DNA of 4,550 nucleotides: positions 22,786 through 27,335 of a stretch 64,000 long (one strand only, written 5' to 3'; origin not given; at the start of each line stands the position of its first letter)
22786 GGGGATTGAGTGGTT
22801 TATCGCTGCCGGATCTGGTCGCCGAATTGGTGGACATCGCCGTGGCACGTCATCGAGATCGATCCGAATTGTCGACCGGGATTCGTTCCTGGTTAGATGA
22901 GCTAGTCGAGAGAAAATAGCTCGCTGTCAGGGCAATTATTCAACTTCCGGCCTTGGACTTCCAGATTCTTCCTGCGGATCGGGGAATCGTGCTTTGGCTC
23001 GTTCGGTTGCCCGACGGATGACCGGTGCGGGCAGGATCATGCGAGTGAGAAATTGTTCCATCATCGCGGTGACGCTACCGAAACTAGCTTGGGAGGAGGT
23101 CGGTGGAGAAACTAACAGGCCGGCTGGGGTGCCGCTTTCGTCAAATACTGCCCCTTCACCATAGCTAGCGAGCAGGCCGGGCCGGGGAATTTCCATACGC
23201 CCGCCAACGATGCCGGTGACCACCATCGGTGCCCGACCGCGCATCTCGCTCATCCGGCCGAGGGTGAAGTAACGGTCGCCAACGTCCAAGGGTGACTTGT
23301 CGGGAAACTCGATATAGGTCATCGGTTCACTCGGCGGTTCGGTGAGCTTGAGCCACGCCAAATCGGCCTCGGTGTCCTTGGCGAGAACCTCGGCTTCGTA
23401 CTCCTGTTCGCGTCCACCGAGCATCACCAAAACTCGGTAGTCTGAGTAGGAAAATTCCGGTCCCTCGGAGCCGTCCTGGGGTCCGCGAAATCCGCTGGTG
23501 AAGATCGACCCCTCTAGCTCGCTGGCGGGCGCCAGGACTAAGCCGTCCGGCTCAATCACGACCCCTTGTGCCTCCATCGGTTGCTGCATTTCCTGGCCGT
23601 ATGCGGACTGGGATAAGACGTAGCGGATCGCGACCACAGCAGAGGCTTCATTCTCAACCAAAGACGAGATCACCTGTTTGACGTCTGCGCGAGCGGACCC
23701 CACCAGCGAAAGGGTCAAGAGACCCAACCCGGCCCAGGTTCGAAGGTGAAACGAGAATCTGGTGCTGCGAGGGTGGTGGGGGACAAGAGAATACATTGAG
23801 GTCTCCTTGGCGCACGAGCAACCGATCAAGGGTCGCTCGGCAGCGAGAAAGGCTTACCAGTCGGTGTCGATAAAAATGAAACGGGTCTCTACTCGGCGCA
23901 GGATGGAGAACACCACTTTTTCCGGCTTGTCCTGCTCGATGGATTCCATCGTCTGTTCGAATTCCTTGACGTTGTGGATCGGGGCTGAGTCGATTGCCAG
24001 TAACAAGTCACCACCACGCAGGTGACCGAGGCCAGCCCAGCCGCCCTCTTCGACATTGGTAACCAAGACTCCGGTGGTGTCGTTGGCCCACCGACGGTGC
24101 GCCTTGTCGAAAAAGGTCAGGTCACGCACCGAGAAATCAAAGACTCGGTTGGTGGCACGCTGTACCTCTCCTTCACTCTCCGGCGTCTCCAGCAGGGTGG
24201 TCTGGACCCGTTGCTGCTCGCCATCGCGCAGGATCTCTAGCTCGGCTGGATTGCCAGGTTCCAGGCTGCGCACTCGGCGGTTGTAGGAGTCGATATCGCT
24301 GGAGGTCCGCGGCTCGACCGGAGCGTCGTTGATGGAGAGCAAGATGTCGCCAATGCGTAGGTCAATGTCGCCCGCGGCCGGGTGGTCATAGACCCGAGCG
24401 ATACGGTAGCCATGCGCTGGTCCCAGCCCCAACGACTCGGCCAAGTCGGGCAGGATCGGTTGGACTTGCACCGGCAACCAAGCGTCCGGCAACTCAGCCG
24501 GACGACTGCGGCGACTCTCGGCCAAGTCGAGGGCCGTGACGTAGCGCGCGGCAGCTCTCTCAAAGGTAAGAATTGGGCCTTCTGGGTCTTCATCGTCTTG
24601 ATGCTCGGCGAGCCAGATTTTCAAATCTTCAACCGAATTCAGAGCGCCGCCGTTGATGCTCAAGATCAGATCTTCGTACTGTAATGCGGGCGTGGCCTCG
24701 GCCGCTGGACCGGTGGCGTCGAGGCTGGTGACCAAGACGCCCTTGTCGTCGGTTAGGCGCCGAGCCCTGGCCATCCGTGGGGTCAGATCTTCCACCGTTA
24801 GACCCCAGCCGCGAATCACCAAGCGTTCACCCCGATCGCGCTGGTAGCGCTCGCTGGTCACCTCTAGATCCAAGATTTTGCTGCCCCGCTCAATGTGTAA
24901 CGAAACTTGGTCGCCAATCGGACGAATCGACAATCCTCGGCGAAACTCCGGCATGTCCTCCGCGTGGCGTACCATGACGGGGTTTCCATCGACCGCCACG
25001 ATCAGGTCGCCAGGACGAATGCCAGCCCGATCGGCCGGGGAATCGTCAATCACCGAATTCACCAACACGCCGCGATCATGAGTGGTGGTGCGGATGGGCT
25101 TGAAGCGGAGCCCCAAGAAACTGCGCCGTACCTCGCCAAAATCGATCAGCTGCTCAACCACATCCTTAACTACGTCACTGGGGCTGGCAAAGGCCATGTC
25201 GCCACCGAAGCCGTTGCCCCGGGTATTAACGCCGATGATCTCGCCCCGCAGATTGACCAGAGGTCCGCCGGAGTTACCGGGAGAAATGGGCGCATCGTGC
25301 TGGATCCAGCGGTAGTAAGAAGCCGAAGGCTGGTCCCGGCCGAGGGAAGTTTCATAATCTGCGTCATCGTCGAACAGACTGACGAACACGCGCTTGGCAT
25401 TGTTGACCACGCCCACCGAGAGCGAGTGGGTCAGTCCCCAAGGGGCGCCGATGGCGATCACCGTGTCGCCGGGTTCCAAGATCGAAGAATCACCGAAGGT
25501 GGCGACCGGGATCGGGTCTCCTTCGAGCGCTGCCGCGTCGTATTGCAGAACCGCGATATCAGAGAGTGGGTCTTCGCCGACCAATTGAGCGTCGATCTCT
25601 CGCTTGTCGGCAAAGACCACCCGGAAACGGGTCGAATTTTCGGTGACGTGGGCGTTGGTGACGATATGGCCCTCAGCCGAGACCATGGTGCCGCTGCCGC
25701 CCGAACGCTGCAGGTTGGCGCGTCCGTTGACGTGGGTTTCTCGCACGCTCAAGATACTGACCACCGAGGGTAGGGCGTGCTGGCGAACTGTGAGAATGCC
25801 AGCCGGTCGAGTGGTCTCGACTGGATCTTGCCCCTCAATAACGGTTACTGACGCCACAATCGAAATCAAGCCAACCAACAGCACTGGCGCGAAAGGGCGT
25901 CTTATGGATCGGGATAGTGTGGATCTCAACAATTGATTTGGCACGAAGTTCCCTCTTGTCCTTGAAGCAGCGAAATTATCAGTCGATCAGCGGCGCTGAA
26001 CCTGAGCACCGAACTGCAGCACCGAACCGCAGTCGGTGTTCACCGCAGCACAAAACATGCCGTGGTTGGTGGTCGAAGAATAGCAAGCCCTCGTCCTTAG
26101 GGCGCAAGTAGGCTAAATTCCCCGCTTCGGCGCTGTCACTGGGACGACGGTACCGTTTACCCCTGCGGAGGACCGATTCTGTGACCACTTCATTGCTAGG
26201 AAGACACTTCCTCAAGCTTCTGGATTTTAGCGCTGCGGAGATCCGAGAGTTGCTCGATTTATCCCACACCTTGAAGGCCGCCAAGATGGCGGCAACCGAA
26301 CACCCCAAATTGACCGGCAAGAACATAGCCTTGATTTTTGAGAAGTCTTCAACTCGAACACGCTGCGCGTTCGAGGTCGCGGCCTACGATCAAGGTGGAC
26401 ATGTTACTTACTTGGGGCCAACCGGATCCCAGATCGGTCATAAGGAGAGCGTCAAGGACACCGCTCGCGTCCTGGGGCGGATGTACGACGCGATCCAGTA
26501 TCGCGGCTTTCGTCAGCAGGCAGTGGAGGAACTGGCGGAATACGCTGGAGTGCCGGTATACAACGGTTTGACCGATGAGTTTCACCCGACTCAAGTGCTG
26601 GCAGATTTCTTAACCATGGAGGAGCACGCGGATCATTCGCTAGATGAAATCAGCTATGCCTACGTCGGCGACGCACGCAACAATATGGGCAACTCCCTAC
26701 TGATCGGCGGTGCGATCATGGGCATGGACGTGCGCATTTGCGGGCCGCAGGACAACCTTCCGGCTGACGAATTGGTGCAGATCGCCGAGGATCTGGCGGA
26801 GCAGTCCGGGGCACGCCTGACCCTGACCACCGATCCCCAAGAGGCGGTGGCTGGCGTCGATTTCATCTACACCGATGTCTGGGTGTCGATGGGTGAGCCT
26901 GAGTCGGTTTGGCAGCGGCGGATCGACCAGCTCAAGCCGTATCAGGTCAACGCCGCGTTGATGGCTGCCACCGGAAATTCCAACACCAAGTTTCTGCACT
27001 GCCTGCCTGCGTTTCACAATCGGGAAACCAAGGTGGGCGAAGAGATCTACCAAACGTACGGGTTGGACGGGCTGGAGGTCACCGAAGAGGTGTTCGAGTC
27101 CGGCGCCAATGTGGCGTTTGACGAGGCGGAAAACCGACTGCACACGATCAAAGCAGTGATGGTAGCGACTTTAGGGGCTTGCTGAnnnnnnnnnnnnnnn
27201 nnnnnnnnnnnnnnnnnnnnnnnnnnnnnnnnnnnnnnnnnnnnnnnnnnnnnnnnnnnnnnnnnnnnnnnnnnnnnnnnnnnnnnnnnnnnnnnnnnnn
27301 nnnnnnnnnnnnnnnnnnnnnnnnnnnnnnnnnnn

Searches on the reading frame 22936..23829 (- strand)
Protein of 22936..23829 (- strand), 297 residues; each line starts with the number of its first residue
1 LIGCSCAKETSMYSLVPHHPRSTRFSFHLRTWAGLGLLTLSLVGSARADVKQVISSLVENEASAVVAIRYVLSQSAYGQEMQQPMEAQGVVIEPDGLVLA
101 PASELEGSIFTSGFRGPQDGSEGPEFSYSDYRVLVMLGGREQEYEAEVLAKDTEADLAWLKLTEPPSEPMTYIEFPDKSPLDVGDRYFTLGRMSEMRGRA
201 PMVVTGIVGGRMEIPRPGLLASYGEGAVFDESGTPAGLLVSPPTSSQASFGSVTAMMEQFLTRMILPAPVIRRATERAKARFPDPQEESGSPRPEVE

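Call 11: search_protein_families(library=ncbifam, proteins=[window:22936-23829:-])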
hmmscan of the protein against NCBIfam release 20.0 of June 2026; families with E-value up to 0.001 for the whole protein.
window:22936-23829:- (297 aa): 1 family
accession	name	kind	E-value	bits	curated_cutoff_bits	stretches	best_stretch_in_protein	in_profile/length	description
TIGR02037.1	degP_htrA_DO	subfamily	0.00011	21.3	416.2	1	140-192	92-142/434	Do family serine endopeptidase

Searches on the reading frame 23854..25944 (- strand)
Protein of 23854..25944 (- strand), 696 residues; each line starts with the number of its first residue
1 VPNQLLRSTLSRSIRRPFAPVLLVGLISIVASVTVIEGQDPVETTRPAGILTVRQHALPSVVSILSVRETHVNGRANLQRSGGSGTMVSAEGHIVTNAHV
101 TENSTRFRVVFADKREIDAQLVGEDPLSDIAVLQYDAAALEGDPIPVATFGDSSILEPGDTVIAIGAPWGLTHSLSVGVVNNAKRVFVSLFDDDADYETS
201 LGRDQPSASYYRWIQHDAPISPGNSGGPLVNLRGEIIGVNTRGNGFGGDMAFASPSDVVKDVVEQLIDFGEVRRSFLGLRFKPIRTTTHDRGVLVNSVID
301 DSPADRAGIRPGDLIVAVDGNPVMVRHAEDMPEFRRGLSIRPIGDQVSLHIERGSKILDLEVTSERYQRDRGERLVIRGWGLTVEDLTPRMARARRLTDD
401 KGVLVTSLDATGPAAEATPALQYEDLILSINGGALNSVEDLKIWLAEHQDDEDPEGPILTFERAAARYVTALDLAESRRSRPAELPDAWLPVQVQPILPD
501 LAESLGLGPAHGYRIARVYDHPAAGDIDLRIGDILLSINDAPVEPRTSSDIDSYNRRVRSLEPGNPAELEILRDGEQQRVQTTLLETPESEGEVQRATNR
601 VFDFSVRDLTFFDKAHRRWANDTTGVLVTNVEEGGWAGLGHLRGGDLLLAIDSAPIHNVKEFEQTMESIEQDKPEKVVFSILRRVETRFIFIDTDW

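Call 11: search_protein_families(library=ncbifam, proteins=[window:23854-25944:-])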
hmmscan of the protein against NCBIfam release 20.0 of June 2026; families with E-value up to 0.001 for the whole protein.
window:23854-25944:- (696 aa): 24 families
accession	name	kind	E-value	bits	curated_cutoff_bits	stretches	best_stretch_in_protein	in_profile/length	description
TIGR02037.1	degP_htrA_DO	subfamily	1.2e-108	363.8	416.2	2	75-451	54-416/434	Do family serine endopeptidase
NF041521.1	HhoA_HhoB_HtrA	equivalog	5.3e-69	233.1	450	1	72-366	48-333/335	HhoA/HhoB/HtrA family serine endopeptidase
TIGR02038.1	protease_degS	equivalog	2e-60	204.8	422.95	2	44-366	42-348/351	outer membrane-stress sensor serine endopeptidase DegS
NF047968.1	SerProtHtrA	equivalog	7.7e-59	199.8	470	1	52-363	57-356/357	serine protease HtrA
NF008147.1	PRK10898.1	equivalog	1e-58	199.2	408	1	3-368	3-351/352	outer membrane-stress sensor serine endopeptidase DegS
NF008189.1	PRK10942.1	equivalog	1.1e-58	198.8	720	2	79-445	111-454/477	serine endoprotease DegP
NF007526.1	PRK10139.1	equivalog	1.4e-58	198.7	756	2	82-445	92-433/456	serine endoprotease DegQ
NF050055.1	SerProtHtrAMycob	equivalog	4.7e-46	157.7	800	1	73-364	219-498/502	serine protease HtrA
NF040960.1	MamE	equivalog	9.8e-40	136.8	800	2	73-266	114-293/659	magnetosome formation protease MamE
NF053637.1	SerProtHtrAspr2045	equivalog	2.1e-33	115.9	650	1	80-324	102-351/394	serine protease HtrA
NF041199.1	trx7_PDZ_seleno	equivalog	1.5e-17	63.6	300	2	398-583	200-389/390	Trx7/PDZ domain-containing (seleno)protein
NF033740.0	MarP_fam_protase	equivalog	1.2e-15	57.5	250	1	70-239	198-350/390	MarP family serine protease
TIGR00225.1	prc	subfamily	1.5e-12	47.2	218.6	1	287-366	58-133/335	C-terminal processing peptidase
NF040961.1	MamO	equivalog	3e-12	45.7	800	1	52-269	77-270/648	magnetosome protein MamO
NF051464.1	tail_spec_CT441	exception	1.6e-10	40.3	700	0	289-357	256-325/645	tail-specific protease Tsp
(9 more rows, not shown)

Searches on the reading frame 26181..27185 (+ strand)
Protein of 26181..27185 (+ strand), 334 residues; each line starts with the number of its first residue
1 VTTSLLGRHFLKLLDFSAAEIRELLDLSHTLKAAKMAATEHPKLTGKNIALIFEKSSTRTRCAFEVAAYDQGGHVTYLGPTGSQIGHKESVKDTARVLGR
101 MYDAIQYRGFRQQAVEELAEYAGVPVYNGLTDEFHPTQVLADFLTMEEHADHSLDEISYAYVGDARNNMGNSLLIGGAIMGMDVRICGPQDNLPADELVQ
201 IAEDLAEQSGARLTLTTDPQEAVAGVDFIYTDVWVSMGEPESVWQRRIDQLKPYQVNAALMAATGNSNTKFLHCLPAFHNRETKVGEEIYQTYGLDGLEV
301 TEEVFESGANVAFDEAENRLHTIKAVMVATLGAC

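Call 11: search_protein_families(library=ncbifam, proteins=[window:26181-27185:+])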
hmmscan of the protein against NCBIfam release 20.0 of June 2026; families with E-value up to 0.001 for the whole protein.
window:26181-27185:+ (334 aa): 17 families
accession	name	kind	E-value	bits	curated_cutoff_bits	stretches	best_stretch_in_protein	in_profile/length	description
NF003286.0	PRK04284.1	subfamily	3e-159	529.5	515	1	4-332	3-331/332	ornithine carbamoyltransferase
NF002470.0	PRK01713.1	equivalog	5.1e-159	529.1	545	1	2-331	2-333/334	ornithine carbamoyltransferase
NF009213.0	PRK12562.1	subfamily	5.9e-145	482.8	559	1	5-332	4-333/334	ornithine carbamoyltransferase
TIGR00658.1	orni_carb_tr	equivalog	1.8e-132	441.1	280.85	1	8-331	1-303/304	ornithine carbamoyltransferase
NF001986.0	PRK00779.1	subfamily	2.3e-102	342.3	306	2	6-284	4-274/307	ornithine carbamoyltransferase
TIGR04384.1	putr_carbamoyl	exception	6e-83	278.7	500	1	9-329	1-305/330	putrescine carbamoyltransferase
NF011380.0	PRK14805.1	equivalog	4.8e-78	262.3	421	1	8-332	2-301/302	ornithine carbamoyltransferase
NF003384.0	PRK04523.1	equivalog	5.6e-41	140.7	288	1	8-329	4-331/336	N-acetylornithine carbamoyltransferase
NF011379.0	PRK14804.1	equivalog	8.5e-39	133.5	373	1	8-331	7-309/311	ornithine carbamoyltransferase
TIGR00670.1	asp_carb_tr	equivalog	1.8e-32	112.7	236.95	1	8-283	1-272/304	aspartate carbamoyltransferase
NF002032.1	PRK00856.1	equivalog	1.4e-30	106.5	263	1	8-282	1-265/297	aspartate carbamoyltransferase catalytic subunit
NF006046.0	PRK08192.1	equivalog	3.9e-21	75.7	512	1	5-277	4-277/339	aspartate carbamoyltransferase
NF005538.0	PRK07200.1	equivalog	2.6e-18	66.2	453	1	5-277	19-333/396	knotted carbamoyltransferase YgeW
NF008853.0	PRK11891.1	equivalog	9.1e-16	57.5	560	1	43-277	124-358/430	aspartate carbamoyltransferase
TIGR03316.1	ygeW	equivalog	1.1e-15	57.5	500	1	8-236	19-271/391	knotted carbamoyltransferase YgeW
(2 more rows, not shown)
